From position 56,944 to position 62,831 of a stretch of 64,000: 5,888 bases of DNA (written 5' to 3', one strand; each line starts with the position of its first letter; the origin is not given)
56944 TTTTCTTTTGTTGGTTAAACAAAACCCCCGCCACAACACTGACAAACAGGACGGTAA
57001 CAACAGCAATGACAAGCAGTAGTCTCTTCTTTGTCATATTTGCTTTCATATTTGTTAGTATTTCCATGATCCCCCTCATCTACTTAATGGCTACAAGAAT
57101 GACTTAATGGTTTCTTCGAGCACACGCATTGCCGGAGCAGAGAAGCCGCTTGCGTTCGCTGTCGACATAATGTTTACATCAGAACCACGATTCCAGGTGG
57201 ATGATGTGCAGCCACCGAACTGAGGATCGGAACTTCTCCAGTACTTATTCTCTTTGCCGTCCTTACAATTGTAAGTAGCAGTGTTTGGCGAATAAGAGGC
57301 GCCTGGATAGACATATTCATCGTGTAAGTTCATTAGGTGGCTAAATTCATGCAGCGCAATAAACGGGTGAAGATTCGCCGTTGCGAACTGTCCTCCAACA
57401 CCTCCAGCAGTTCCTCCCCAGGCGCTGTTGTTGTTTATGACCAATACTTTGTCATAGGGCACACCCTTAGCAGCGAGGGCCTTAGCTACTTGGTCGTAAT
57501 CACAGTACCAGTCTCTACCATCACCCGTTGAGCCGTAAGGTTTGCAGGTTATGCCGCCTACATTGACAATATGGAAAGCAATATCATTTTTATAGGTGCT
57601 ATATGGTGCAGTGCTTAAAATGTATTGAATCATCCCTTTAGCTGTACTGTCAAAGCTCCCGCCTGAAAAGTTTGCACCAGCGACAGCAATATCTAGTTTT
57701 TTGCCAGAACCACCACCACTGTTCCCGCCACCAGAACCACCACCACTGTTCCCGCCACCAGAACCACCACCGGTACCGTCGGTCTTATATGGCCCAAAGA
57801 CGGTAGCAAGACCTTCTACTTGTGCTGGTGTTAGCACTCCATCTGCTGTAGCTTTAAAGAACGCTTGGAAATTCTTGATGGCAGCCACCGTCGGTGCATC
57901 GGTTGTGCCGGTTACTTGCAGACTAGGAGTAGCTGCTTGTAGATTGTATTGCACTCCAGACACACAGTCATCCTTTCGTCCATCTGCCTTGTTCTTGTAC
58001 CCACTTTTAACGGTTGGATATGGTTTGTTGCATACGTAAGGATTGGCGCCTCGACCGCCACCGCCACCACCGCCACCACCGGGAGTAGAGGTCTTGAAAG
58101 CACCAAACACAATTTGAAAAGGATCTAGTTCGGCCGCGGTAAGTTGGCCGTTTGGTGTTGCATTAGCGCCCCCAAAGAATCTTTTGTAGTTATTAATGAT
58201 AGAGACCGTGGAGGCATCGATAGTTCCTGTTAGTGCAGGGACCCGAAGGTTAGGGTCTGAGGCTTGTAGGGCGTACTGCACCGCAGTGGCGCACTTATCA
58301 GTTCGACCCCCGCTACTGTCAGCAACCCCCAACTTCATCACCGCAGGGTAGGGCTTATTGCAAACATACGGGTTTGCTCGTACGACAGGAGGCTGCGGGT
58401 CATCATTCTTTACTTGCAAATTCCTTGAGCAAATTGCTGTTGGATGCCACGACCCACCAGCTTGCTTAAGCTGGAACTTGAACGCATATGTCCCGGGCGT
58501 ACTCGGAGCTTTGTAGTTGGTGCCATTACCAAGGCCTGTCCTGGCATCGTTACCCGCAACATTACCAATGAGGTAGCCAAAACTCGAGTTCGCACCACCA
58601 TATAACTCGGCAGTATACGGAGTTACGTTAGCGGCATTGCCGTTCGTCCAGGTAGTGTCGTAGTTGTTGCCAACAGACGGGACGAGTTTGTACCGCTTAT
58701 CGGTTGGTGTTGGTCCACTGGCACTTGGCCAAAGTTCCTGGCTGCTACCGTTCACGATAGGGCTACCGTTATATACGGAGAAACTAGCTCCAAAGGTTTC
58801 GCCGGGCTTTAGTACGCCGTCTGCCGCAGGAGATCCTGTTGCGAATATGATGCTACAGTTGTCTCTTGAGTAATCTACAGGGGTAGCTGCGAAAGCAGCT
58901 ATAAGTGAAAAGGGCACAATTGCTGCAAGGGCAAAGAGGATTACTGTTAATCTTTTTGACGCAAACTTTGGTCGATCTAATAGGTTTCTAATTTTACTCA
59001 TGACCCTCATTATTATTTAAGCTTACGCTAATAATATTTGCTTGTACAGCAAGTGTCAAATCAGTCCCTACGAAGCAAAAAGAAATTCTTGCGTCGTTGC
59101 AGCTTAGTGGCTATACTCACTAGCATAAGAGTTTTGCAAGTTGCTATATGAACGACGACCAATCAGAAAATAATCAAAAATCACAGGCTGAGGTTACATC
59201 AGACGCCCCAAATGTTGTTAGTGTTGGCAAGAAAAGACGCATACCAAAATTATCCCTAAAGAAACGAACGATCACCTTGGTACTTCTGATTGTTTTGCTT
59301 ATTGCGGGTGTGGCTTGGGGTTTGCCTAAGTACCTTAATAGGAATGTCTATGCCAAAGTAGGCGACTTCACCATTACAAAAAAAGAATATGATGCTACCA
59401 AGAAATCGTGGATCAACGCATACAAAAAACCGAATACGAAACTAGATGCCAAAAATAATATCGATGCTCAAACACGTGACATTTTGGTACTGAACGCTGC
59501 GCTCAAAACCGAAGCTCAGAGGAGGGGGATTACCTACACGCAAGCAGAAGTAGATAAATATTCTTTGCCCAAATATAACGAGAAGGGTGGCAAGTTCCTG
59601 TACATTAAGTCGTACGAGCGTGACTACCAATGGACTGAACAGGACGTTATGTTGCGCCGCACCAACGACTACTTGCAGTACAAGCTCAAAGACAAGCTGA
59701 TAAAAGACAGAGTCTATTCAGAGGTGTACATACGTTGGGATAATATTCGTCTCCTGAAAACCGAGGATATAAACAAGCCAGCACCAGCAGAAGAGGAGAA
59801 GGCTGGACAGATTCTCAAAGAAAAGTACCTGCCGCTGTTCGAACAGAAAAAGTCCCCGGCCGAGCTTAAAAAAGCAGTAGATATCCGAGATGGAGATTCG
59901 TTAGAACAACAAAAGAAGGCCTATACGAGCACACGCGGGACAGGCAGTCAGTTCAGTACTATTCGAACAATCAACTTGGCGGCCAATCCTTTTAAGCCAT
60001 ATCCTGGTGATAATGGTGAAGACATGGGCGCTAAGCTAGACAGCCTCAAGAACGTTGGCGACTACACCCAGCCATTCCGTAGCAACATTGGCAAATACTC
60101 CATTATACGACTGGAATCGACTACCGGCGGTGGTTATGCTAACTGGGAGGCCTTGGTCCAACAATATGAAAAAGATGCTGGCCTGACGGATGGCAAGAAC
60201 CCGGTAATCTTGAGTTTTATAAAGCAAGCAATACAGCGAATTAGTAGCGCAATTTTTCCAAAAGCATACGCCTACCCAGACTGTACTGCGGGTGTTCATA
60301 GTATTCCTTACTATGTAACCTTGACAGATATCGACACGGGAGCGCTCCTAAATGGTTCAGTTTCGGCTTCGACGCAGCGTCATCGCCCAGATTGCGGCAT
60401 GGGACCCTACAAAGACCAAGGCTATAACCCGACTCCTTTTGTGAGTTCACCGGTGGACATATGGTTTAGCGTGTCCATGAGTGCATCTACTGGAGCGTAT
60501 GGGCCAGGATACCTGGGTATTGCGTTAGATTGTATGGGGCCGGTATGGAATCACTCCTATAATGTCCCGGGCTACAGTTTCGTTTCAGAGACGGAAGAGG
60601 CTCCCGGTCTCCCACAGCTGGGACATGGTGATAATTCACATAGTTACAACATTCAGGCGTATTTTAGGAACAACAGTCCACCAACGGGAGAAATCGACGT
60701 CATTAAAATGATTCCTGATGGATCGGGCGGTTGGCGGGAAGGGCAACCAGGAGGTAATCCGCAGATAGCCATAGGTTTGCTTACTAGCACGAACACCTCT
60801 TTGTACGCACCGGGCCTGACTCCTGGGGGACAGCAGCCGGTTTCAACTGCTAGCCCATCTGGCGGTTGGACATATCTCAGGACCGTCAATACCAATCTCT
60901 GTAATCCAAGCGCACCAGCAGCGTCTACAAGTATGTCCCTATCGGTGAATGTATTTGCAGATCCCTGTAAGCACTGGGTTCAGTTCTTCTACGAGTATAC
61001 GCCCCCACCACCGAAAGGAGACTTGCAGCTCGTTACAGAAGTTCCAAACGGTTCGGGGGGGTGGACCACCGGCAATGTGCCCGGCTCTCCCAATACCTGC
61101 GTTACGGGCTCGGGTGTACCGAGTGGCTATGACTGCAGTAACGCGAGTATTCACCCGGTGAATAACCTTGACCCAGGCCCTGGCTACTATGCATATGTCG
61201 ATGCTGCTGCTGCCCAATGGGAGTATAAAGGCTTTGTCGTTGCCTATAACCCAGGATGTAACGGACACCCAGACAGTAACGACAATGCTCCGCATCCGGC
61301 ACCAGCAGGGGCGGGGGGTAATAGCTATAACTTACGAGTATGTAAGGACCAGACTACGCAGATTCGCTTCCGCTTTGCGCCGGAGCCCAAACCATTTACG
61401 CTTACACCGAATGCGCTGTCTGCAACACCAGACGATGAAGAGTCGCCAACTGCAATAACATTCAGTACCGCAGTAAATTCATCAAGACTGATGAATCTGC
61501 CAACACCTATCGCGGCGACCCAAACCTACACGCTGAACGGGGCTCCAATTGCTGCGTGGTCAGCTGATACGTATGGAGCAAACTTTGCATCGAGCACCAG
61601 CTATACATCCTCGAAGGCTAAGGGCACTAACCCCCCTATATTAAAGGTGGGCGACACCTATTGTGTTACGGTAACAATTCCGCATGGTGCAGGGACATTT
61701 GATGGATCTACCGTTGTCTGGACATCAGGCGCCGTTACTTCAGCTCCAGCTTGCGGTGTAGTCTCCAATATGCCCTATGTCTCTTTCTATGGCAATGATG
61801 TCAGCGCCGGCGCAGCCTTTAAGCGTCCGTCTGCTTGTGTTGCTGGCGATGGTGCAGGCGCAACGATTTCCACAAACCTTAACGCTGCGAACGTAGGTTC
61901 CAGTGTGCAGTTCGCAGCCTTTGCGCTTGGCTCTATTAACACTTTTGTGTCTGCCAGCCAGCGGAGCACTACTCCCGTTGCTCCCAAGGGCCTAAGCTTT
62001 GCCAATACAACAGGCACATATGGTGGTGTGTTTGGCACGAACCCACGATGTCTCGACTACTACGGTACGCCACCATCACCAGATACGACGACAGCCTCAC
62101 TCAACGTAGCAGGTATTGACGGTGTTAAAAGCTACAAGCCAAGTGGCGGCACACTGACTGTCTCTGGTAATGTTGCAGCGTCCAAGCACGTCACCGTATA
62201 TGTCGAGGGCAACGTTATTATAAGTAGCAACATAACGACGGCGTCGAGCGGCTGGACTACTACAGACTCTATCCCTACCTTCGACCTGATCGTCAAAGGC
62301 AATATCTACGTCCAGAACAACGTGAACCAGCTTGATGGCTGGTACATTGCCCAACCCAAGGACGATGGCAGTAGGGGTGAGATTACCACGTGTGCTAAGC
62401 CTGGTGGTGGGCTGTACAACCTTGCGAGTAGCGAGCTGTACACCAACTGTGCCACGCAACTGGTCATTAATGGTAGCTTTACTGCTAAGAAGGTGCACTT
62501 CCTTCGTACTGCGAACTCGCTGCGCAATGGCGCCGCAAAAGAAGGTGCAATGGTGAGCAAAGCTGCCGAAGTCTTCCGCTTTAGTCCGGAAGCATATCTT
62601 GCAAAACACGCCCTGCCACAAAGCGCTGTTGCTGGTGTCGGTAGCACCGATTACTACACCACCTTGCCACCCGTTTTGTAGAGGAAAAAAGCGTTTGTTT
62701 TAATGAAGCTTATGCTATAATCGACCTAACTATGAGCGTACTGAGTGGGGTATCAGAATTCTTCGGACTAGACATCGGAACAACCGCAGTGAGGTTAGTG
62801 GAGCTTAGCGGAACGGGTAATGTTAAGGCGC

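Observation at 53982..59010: Tandemly duplicated two-gene cassette: secreted PG-binding M64-like metallopeptidase plus membrane-tethered partner of unknown family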

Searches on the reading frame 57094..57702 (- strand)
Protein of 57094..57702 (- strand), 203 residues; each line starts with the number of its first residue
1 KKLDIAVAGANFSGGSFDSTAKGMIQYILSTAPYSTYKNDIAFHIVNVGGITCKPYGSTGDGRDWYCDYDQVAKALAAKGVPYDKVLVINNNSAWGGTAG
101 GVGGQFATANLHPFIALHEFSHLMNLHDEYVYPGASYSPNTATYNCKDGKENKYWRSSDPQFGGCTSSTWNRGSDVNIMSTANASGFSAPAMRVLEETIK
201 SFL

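Call 29: find_homologous_proteins(query=A2, max_evalue=0.001)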
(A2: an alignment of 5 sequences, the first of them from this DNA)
Query A2 (5 sequences): 6289 candidates shared short words with the query, none scored E <= 0.001.

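Call 30: search_solved_structures(query=A2, max_evalue=1, show_alignments=2)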
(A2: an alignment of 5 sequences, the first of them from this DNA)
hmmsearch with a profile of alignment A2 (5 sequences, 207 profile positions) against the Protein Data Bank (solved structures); distinct sequences matched with E-value up to 1: 13.
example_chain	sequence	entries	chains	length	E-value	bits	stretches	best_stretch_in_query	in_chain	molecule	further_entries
3p1v_A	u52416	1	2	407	6.4e-11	45.5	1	5-138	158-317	Metallo-endopeptidase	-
4df9_A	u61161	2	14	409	8.4e-10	41.9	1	5-138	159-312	putative peptidase | Lipoprotein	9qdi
5zjk_A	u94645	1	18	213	0.18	14.7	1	118-205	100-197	Myroilysin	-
5czw_A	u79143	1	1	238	0.22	14.3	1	118-205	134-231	Myroilysin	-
5gwd_A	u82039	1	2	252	0.26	14.2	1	118-205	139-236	Myroilysin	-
6vrw_G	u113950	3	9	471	0.38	13.6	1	125-171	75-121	Envelope glycoprotein gp120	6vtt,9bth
6vzi_G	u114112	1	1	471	0.38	13.6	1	125-171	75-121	Envelope glycoprotein gp160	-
7ly9_G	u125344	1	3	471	0.42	13.5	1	125-171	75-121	Envelope glycoprotein gp120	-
3edh_A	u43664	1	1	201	0.78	12.6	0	116-154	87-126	Bone morphogenetic protein 1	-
6bsm_A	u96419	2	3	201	0.78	12.6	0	116-154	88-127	Bone morphogenetic protein 1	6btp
3edg_A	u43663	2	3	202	0.79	12.6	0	116-154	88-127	Bone morphogenetic protein 1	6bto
6bsl_A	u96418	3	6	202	0.79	12.6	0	116-154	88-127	Bone morphogenetic protein 1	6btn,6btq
3edi_A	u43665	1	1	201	0.83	12.5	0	116-140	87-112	Tolloid-like protein 1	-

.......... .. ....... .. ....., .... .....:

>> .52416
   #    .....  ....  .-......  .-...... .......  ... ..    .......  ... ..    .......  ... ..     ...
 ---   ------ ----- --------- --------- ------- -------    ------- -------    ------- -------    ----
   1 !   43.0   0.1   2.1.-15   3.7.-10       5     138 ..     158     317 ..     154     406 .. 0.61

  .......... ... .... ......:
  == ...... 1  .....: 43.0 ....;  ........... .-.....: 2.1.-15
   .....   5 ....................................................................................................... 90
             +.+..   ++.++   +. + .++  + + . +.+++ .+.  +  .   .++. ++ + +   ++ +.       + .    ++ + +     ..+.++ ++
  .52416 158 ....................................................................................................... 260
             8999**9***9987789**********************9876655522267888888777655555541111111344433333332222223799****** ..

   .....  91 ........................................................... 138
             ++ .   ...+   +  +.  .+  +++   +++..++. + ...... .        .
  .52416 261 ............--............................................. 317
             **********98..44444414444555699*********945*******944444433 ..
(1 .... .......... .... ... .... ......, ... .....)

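Call 42: find_related_loci(query=A2, collection=genome_contigs, flank=4000)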
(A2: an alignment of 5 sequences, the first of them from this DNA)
Query A2 (203 aa) in genome_contigs; peptide patterns used: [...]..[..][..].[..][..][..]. (x = any residue, [..] = any of these).
600 stretches matched a pattern (row limit reached: there are more); 1 encode a relative of the query (tblastn E <= 1e-3); 1 distinct loci.
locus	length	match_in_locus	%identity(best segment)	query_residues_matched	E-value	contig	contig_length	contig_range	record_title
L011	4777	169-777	92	1-203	6e-123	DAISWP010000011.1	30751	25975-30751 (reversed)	MAG TPA_asm: Candidatus Saccharibacteria bacterium isolate CTOTU2456 NODE_631_length_30751_cov_5.640865, whole genome sh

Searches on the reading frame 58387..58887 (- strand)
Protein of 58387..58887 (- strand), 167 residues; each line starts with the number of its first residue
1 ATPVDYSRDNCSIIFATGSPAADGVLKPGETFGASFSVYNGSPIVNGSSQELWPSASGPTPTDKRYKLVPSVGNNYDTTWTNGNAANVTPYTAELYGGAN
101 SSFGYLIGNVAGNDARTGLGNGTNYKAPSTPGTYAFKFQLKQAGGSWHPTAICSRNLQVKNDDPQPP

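Call 63: search_solved_structures(query=A6, max_evalue=10, show_alignments=1)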
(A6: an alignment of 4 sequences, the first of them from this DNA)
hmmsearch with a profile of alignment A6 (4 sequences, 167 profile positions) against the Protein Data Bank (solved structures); distinct sequences matched with E-value up to 10: 1.
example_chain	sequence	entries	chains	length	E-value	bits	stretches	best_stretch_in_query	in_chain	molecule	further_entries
4ole_A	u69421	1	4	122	0.48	13.6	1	118-154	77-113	Next to BRCA1 gene 1 protein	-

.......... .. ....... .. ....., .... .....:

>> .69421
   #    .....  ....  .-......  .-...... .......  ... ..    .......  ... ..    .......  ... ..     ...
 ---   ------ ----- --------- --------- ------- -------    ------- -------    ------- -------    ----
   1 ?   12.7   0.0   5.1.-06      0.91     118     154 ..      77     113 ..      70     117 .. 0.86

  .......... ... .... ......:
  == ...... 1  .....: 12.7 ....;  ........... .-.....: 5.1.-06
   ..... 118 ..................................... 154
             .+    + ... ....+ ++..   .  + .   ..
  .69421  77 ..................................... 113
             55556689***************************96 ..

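Call 77: search_protein_families(library=pfam, proteins=[window:58387-58887:-], max_evalue=10)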
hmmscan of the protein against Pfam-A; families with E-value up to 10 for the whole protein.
seq(167 aa): 1 family
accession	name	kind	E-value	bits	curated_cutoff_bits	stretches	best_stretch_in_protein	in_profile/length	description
PF18676.6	MBG_2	-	0.053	14.6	25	1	94-137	10-53/72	MBG domain (YGX type)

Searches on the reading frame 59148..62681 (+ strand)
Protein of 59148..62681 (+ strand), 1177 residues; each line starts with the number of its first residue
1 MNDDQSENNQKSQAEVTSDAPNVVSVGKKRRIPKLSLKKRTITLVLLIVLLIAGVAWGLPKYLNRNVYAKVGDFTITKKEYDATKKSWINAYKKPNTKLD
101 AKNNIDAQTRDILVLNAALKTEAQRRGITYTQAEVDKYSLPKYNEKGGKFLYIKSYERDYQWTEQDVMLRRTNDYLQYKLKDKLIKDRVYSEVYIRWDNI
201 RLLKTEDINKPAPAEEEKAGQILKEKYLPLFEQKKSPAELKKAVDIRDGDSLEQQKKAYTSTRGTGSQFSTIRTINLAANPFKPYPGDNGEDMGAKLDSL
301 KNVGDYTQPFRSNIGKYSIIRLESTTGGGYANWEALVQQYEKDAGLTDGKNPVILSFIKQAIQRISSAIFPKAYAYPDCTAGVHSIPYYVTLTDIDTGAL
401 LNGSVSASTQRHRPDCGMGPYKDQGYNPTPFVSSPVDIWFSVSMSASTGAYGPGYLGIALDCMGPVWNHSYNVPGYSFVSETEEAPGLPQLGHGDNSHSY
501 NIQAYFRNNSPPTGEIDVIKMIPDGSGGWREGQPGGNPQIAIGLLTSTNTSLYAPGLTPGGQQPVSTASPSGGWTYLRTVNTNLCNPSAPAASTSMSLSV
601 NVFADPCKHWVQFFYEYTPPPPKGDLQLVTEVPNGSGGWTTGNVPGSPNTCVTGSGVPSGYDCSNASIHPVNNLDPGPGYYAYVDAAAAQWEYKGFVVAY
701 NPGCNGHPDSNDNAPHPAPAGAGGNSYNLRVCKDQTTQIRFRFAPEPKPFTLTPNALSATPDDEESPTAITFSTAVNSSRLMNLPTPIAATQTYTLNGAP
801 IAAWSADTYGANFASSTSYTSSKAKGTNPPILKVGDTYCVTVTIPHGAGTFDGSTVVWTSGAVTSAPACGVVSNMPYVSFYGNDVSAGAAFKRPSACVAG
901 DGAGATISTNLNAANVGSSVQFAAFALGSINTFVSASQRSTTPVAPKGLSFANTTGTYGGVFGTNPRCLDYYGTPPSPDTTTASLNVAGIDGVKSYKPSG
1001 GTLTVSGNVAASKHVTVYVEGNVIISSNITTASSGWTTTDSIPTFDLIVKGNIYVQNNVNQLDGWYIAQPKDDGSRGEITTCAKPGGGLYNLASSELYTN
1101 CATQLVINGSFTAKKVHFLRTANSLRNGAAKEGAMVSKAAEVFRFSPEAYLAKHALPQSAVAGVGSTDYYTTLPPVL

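Call 35: search_protein_families(library=pfam, proteins=[window:59148-62681:+], max_evalue=0.001)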
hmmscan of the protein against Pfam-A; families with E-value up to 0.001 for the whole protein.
window:59148-62681:+ (1177 aa): 2 families
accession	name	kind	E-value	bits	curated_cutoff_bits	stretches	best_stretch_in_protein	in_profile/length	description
PF13624.11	SurA_N_3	-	6.8e-09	36.2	27.2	1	41-150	12-129/162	SurA-like N-terminal domain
PF13623.11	SurA_N_2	-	7e-07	29.7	28.5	1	42-138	14-118/145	SurA-like N-terminal domain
